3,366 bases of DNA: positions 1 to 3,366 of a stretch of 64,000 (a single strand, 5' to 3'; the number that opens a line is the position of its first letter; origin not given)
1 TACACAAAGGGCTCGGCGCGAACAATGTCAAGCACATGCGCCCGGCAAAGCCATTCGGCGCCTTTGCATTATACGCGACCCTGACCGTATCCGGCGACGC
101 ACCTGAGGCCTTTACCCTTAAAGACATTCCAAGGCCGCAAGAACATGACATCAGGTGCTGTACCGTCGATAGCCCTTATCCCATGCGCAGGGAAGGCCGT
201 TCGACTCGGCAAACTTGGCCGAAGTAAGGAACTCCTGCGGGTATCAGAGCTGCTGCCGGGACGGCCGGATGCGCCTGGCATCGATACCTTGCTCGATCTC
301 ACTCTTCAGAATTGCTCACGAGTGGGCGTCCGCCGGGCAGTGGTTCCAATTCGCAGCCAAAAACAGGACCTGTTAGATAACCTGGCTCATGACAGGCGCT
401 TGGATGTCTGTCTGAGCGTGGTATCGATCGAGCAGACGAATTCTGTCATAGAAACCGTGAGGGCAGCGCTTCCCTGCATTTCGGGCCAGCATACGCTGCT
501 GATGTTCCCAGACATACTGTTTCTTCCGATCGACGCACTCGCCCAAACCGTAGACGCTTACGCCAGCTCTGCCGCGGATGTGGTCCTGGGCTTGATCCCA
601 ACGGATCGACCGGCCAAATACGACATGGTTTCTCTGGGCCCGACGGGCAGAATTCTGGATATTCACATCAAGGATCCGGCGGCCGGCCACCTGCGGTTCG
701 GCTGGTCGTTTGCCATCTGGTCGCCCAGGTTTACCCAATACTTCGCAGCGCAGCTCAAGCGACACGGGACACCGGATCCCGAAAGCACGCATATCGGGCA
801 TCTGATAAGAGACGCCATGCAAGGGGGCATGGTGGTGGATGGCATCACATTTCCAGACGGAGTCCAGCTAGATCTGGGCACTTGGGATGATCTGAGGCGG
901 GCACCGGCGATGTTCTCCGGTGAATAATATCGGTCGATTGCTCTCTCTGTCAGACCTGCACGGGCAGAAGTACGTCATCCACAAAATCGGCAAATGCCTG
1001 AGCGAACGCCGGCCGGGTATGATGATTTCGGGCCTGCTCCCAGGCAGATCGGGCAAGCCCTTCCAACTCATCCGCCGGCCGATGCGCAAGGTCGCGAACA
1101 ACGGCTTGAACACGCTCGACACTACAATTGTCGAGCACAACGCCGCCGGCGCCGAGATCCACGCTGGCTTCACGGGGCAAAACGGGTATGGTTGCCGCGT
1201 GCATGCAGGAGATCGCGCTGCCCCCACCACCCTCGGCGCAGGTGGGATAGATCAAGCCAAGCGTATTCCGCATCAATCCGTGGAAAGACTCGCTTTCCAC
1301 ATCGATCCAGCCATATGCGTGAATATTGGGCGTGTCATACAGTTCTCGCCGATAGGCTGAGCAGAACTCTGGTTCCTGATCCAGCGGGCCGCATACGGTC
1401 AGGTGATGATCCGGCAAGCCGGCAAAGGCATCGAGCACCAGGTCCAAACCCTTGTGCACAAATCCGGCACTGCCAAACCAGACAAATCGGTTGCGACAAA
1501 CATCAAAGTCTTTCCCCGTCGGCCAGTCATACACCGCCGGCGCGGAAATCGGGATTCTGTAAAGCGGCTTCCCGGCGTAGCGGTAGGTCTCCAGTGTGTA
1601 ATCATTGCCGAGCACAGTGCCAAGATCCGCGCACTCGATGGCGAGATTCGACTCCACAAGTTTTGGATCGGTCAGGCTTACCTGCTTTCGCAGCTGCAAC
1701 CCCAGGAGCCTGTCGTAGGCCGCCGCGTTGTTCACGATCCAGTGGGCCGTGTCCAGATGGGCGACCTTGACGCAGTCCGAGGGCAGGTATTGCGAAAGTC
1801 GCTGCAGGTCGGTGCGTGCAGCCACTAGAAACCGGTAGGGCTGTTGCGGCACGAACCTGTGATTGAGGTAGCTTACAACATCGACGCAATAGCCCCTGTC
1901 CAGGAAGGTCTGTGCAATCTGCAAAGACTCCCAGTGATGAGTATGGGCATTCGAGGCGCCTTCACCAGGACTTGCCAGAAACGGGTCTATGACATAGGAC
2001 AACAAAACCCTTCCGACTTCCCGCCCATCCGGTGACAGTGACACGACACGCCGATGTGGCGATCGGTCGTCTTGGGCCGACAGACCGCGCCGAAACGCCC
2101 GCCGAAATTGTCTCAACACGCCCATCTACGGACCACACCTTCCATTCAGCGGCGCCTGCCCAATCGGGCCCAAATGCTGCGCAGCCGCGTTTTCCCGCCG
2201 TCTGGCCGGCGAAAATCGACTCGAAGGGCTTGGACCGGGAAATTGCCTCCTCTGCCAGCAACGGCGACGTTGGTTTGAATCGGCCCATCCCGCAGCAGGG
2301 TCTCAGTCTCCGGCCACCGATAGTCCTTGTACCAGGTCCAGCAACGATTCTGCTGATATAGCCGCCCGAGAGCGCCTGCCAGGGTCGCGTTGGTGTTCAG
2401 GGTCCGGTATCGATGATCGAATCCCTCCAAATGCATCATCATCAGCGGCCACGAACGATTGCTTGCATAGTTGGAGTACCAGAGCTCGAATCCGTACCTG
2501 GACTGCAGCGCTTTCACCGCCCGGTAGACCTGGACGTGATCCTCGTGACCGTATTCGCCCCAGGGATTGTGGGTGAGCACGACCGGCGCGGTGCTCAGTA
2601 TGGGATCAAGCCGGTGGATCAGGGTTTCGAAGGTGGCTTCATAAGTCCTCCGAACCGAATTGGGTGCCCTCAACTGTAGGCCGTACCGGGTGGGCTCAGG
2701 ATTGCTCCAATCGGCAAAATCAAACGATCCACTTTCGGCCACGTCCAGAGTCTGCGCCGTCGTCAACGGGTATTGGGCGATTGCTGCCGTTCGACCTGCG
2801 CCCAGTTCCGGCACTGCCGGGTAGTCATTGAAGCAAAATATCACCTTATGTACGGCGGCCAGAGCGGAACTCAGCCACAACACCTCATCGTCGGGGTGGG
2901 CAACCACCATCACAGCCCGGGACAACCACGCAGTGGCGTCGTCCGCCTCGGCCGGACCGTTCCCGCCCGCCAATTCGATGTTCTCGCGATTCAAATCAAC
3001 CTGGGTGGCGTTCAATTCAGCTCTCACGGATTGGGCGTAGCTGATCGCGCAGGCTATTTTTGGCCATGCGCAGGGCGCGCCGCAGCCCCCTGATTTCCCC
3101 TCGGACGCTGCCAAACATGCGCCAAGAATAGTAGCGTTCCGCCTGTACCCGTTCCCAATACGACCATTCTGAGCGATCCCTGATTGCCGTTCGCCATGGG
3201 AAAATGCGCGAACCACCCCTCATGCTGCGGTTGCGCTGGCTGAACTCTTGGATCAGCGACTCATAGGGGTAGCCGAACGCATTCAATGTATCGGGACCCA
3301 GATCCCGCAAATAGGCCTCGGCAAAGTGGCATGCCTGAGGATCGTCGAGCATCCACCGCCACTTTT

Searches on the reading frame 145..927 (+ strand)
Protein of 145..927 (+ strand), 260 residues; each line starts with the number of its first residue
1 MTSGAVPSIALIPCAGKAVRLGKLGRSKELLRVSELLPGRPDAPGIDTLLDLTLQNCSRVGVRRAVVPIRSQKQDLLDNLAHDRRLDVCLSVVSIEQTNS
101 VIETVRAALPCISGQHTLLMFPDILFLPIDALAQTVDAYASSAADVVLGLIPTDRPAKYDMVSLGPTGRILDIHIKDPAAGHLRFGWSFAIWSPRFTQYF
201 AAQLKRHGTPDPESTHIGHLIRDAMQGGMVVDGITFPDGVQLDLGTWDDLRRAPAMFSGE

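Call 31: search_protein_families(library=pfam, proteins=[window:145-927:+], max_evalue=0.00001)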
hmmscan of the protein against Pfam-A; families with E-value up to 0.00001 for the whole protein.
window:145-927:+ (260 aa): 1 family
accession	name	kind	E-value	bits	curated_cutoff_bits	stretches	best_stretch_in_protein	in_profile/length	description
PF00483.29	NTP_transferase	-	7.2e-07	29.5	21.2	1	48-253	32-238/245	Nucleotidyl transferase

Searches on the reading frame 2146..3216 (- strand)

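Call 31: search_protein_families(library=pfam, proteins=[window:2146-3216:-], max_evalue=0.00001)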
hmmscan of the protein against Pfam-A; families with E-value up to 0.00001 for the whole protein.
window:2146-3216:- (356 aa): 1 family
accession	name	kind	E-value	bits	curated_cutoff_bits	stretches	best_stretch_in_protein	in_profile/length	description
PF02585.22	PIG-L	-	1e-07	32.9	28.2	1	103-236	2-127/129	GlcNAc-PI de-N-acetylase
